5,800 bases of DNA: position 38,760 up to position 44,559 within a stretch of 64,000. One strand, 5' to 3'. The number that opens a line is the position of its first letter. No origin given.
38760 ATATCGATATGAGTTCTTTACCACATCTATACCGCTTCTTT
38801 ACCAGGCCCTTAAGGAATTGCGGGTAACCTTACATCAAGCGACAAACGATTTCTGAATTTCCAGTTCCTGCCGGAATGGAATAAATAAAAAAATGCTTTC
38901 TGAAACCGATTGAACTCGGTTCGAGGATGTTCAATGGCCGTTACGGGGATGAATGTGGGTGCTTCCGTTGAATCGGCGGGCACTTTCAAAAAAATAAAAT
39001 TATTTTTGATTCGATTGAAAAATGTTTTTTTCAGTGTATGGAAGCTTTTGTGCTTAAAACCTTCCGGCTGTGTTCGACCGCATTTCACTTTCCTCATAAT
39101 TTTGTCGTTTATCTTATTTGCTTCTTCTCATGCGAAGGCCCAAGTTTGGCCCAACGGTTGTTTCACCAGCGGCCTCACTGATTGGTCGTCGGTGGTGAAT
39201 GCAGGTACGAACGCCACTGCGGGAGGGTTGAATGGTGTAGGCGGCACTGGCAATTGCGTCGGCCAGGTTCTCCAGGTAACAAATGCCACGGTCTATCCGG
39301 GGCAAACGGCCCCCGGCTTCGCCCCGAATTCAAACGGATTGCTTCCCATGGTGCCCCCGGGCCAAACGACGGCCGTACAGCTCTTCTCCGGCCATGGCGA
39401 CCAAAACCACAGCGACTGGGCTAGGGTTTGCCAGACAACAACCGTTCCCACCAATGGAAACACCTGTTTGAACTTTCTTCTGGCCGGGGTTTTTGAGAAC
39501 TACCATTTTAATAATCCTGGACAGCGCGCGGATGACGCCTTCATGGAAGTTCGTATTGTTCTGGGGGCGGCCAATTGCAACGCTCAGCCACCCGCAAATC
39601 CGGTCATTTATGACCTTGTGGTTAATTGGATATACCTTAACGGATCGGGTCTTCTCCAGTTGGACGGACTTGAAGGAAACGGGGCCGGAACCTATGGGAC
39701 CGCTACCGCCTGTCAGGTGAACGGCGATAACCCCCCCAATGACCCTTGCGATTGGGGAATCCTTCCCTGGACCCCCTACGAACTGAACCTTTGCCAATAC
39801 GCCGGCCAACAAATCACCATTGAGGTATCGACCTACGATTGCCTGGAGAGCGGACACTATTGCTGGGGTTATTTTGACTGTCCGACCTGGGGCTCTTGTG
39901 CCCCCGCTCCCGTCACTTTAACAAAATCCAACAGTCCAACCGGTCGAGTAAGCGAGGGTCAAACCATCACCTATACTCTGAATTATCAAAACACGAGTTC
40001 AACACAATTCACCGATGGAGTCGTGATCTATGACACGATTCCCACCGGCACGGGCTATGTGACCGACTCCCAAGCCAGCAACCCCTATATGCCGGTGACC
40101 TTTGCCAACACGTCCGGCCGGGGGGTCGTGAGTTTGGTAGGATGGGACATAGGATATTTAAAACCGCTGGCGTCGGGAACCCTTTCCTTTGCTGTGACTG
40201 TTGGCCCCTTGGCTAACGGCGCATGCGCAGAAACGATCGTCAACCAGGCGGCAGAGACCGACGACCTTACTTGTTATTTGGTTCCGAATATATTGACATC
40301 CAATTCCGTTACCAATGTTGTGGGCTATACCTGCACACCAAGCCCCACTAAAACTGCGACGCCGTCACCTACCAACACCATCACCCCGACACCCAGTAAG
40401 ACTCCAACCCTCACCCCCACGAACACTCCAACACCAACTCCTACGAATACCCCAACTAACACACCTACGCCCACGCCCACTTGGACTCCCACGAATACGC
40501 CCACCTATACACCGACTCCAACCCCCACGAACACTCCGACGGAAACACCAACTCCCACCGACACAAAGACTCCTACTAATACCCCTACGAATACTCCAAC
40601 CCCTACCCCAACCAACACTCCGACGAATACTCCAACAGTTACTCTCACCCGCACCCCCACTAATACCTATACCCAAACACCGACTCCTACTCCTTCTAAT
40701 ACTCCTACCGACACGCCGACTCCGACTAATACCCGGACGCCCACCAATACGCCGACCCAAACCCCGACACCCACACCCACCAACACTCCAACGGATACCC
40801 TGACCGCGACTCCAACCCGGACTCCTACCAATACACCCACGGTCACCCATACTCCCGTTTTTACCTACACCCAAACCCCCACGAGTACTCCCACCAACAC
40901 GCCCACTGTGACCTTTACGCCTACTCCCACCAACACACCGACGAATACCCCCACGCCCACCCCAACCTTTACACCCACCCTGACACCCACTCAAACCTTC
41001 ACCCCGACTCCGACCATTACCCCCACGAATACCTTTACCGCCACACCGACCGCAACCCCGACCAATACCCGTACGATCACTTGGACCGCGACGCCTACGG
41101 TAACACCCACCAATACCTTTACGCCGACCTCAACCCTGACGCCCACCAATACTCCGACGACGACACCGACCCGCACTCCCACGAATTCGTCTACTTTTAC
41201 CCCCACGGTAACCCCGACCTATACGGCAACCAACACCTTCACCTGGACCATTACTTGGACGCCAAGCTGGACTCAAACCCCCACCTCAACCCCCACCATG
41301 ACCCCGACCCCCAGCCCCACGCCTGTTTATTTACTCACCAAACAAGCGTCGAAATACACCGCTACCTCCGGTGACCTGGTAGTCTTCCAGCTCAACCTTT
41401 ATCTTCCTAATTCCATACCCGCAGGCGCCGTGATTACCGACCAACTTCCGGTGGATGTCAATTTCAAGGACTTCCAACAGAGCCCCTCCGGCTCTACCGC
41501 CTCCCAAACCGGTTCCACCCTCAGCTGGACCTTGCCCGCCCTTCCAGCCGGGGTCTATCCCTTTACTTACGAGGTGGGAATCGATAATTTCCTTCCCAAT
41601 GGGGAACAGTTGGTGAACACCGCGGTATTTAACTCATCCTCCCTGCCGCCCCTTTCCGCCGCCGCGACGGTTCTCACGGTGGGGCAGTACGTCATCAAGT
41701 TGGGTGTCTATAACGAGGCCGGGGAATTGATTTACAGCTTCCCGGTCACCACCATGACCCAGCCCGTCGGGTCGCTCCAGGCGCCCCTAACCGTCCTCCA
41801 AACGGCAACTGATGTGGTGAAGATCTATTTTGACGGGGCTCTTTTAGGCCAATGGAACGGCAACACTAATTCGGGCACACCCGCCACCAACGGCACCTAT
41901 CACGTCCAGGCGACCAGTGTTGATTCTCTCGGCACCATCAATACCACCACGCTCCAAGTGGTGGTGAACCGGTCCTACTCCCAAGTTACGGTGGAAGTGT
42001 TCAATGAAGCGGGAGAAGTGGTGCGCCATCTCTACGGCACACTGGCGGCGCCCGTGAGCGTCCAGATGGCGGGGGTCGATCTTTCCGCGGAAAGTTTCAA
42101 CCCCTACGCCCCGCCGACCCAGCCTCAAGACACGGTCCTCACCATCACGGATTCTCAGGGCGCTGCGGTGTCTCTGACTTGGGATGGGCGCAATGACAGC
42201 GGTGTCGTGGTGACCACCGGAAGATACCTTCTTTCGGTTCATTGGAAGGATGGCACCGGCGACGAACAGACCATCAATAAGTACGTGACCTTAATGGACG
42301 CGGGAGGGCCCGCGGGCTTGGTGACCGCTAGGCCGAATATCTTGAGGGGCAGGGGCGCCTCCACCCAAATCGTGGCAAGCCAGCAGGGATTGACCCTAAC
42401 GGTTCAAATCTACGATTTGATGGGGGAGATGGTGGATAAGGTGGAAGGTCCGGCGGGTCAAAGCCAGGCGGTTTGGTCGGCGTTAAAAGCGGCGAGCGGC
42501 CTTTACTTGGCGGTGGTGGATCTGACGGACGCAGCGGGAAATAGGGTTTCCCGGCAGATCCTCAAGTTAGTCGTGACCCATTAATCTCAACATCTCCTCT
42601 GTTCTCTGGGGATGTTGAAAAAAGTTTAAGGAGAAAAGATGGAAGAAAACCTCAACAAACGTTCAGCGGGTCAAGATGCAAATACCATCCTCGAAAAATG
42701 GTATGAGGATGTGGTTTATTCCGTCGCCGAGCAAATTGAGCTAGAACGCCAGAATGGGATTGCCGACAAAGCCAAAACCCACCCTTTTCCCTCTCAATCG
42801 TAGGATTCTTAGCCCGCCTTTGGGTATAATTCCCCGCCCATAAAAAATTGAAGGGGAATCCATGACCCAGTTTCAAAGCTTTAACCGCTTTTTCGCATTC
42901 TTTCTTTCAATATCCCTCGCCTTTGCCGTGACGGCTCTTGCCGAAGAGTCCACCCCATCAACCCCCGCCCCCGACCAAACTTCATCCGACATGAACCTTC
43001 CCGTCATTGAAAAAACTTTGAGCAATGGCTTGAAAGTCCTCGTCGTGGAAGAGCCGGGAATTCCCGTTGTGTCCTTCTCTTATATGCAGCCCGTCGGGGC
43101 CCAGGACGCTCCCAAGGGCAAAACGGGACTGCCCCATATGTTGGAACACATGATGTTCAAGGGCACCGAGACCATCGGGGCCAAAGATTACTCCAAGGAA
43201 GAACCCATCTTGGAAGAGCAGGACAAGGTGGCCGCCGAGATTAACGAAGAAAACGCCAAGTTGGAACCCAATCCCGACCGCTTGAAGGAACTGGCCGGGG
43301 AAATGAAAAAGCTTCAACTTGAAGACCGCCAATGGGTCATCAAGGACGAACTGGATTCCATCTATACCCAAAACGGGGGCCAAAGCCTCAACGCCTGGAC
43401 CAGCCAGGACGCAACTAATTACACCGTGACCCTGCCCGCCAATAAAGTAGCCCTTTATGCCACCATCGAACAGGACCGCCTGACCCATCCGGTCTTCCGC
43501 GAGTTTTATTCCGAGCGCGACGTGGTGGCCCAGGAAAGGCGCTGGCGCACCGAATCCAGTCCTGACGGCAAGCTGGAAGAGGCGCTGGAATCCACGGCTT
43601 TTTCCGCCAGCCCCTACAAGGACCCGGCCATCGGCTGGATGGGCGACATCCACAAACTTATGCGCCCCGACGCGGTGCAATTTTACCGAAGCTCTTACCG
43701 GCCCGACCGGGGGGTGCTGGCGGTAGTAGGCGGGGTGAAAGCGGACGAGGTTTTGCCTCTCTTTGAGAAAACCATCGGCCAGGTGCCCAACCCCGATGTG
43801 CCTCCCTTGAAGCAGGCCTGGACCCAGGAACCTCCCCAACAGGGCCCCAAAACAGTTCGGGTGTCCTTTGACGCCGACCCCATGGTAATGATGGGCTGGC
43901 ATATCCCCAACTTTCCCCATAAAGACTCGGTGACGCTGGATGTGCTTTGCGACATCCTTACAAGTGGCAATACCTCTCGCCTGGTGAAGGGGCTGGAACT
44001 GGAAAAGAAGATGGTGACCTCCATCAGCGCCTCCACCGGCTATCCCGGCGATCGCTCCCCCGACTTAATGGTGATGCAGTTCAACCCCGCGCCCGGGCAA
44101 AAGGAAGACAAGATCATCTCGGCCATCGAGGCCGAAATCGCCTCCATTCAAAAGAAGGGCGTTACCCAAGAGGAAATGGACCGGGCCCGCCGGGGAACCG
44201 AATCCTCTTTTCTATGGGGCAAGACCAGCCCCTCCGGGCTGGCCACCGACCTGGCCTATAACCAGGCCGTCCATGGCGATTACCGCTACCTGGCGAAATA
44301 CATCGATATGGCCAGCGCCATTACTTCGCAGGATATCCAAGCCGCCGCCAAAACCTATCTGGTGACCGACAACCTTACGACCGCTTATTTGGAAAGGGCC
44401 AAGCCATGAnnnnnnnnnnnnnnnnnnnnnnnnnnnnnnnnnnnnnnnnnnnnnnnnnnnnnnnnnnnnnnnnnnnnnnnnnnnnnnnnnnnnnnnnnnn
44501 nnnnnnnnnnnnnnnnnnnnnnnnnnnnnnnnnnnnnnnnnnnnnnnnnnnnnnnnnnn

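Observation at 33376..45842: Candidate dedicated surface-protein export/processing locus: cargo, PorV-like barrel-TPR fusion, two-component system, giant adhesin, M16 peptidase pair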

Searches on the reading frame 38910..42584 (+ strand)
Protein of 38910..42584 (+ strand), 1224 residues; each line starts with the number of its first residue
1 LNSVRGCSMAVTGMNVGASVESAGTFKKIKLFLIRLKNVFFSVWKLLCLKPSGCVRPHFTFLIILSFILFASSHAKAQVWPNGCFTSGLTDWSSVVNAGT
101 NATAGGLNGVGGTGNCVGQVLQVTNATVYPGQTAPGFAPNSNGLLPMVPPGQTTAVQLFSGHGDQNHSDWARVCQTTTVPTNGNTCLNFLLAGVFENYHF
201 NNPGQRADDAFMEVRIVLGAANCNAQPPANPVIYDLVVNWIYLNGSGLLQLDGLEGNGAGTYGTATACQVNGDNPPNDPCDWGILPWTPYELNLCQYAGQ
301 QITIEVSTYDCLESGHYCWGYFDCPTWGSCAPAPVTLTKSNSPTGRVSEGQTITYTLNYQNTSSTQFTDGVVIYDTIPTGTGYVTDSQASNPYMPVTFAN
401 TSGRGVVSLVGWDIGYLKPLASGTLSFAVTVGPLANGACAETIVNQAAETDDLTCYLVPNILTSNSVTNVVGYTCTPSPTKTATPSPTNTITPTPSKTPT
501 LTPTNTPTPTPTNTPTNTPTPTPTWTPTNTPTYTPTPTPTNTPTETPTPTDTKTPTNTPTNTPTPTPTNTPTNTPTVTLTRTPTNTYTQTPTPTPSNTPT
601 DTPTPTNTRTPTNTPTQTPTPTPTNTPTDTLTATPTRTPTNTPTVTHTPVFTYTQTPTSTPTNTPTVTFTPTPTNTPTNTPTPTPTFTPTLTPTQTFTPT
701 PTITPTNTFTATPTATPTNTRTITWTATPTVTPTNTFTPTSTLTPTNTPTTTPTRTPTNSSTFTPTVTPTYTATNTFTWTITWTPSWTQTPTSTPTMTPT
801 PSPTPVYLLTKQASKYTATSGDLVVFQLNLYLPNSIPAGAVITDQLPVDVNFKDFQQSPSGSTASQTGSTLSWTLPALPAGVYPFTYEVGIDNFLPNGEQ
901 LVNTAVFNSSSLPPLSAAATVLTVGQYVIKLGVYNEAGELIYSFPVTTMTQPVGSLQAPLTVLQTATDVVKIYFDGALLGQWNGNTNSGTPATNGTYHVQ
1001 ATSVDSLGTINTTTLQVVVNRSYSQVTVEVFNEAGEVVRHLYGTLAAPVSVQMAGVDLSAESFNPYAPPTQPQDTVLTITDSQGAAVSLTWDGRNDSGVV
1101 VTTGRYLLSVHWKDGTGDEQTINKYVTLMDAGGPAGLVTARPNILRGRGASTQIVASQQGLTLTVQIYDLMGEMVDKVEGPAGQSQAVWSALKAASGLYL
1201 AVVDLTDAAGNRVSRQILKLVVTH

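Call 4: search_protein_families(library=pfam, proteins=[window:38910-42584:+], max_evalue=0.01)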
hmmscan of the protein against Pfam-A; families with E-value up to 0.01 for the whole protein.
window:38910-42584:+ (1224 aa): 3 families
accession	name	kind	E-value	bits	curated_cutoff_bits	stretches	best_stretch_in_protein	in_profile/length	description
PF13860.13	FlgD_ig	-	3.9e-14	52.8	27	1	1076-1111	37-74/79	FlgD Ig-like domain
PF13585.12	CHU_C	-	0.0011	19.5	27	0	1163-1208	29-75/86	CHU_C Type IX secretion signal domain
PF18962.6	Por_Secre_tail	-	0.0039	17.9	27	0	1159-1203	18-62/75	Secretion system C-terminal sorting domain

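Call 5: search_protein_families(library=ncbifam, proteins=[window:38910-42584:+], max_evalue=0.1)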
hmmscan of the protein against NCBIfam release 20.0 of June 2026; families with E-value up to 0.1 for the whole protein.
window:38910-42584:+ (1224 aa): 6 families
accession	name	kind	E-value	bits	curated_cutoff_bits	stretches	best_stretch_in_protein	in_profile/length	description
NF009452.0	PRK12812.1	equivalog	2.2e-06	27.2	258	1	1087-1122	181-216/289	flagellar basal body rod modification protein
NF005176.1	PRK06655.1-1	equivalog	5.3e-06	26.5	230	1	1082-1122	119-160/197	flagellar hook assembly protein FlgD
NF009453.0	PRK12813.1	equivalog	0.00046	19.8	264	0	981-1026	151-191/223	flagellar basal body rod modification protein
NF009276.0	PRK12633.1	equivalog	0.001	18.9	383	0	1078-1118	147-187/234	flagellar basal body rod modification protein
TIGR04183.1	Por_Secre_tail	domain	0.0023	17.9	23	1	1152-1203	10-58/72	T9SS type A sorting domain-containing protein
NF009277.0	PRK12634.1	equivalog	0.0025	17.9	333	0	1077-1127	139-189/221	flagellar basal body rod modification protein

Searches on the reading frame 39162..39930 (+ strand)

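Call 99: search_solved_structures(query=window:39162-39930:+, max_evalue=1)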
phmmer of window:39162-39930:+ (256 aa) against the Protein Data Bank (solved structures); distinct sequences matched with E-value up to 1: 1.
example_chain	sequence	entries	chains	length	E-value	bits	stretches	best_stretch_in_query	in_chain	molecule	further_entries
5dmg_L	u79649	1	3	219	0.39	13.4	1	213-242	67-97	RB86 antibody Fab fragment light chain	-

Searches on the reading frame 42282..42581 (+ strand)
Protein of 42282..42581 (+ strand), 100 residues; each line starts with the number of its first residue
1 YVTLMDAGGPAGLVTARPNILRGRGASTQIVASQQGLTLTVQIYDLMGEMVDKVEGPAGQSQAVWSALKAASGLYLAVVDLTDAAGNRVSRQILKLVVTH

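Call 90: search_protein_families(library=ncbifam, alignment_id=A8, max_evalue=0.05)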
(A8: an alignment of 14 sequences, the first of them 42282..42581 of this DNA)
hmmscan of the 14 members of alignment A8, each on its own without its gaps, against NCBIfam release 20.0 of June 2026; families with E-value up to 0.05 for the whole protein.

A. member 1, window:42282-42581:+ (100 aa): 3 families
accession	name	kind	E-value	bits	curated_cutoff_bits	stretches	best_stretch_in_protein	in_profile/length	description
TIGR04183.1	Por_Secre_tail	domain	0.00016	21.6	23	1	28-84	10-61/72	T9SS type A sorting domain-containing protein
NF007401.0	PRK09932.1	equivalog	0.0027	16.9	625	1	22-79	44-101/381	glycerate 3-kinase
NF052323.1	T9SSA_dep_M6i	equivalog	0.014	13.3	600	1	38-100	980-1043/1043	T9SS-dependent M6-like inactivated metalloprotease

B. families by the number of members that match (of 14 scanned): 9 families
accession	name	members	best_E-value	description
TIGR04183.1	Por_Secre_tail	13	6.9e-07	T9SS type A sorting domain-containing protein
NF052323.1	T9SSA_dep_M6i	10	7.8e-07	T9SS-dependent M6-like inactivated metalloprotease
NF052228.1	T9SS_PorZ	5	0.00027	type IX secretion system anionic LPS delivery protein PorZ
NF038113.1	T9SSA_dep_M36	4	0.00092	T9SS-dependent M36 family metallopeptidase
NF033708.1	T9SS_Cterm_ChiA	3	0.0045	T9SS sorting signal type C domain-containing protein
NF033707.1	T9SS_sortase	2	1.9e-05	type IX secretion system sortase PorU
NF007401.0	PRK09932.1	1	0.0027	glycerate 3-kinase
NF009690.0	PRK13211.1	1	0.045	N-acetylglucosamine-binding protein GbpA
NF045881.1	PLipidMtase_Agro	1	0.047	phospholipid N-methyltransferase PmtA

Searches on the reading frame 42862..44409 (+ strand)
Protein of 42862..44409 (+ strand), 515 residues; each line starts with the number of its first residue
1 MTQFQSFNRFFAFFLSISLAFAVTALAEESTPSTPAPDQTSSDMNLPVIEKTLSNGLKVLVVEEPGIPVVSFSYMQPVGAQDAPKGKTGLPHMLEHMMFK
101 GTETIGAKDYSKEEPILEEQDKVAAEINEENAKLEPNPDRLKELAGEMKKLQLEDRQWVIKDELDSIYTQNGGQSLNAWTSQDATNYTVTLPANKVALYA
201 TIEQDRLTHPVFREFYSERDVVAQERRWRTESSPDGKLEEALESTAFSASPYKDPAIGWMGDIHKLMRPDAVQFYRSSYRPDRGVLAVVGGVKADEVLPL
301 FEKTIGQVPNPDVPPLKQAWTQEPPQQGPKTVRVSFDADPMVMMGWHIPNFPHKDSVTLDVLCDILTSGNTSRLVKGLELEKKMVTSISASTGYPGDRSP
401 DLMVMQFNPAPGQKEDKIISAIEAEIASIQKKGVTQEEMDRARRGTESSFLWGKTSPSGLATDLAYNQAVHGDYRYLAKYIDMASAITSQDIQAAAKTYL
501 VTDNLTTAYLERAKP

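Call 4: search_protein_families(library=pfam, proteins=[window:42862-44409:+], max_evalue=0.01)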
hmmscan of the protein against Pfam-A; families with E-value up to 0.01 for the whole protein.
window:42862-44409:+ (515 aa): 2 families
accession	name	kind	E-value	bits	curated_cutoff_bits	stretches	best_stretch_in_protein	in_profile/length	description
PF05193.26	Peptidase_M16_C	-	6.6e-28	98.2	23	1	269-444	5-179/181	Peptidase M16 inactive domain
PF00675.25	Peptidase_M16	-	4.1e-13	49.9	22.3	2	168-255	57-144/149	Insulinase (Peptidase family M16)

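Call 5: search_protein_families(library=ncbifam, proteins=[window:42862-44409:+], max_evalue=0.1)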
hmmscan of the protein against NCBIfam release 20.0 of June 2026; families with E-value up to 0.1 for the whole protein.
window:42862-44409:+ (515 aa): 4 families
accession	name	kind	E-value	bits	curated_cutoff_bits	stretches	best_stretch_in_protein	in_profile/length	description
NF047421.1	YfmH_fam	equivalog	3.6e-14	52.8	250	1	172-511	85-422/425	EF-P 5-aminopentanol modification-associated protein YfmH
NF047422.1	YfmF_fam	equivalog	7.2e-11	41.6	285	2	413-499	316-401/412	EF-P 5-aminopentanol modification-associated protein YfmF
NF011681.0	PRK15101.1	equivalog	2.4e-08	32.5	765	1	52-103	48-99/961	pitrilysin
TIGR02110.1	PQQ_syn_pqqF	equivalog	1.1e-06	27.7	320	1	52-105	4-57/697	pyrroloquinoline quinone biosynthesis protein PqqF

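Call 100: search_solved_structures(query=window:42862-44409:+, max_evalue=0.00001)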
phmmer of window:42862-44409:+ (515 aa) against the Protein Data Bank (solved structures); distinct sequences matched with E-value up to 0.00001: 53.
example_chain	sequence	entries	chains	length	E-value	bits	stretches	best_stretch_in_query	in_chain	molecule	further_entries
3amj_C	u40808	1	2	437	1.6e-54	188.8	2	172-510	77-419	zinc peptidase active subunit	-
3ami_A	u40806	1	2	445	1.7e-54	188.6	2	172-510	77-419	zinc peptidase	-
4nnz_A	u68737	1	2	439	2.7e-47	164.9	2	173-510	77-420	Probable zinc protease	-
5euf_A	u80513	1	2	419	3.4e-42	148.1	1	163-510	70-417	Protease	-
3hdi_A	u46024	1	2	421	8.3e-18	67.7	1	166-500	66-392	Processing protease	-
3eoq_A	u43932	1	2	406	8.5e-18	67.6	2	173-496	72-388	Putative zinc protease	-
7v4y_A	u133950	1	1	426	1e-16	64.1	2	173-496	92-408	Putative zinc protease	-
9f5x_1M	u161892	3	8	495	1.3e-15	60.4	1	167-336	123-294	MPP-Beta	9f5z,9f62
8bep_B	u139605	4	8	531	5.1e-15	58.5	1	173-503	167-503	Probable mitochondrial-processing peptidase subunit beta, mitochondrial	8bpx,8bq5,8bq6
3ih6_A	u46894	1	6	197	3.8e-14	55.6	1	318-514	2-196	Putative zinc protease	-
9g9t_D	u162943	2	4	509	4.2e-14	55.4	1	170-343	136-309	Putative peptidase M16 family protein | Putative peptidase M16 family potein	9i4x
8q1b_A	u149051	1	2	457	6.4e-14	54.8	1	169-316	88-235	Probable mitochondrial-processing peptidase subunit beta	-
9ldy_A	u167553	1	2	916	2.7e-13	52.8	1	172-445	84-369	Peptidase, M16 family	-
8zno_B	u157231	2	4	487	3.1e-13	52.6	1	170-504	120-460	Mitochondrial-processing peptidase subunit beta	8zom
3ivl_A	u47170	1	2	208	1.4e-12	50.4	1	320-514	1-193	Putative zinc protease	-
3amj_B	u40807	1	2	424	2.6e-06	29.7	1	189-508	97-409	zinc peptidase inactive subunit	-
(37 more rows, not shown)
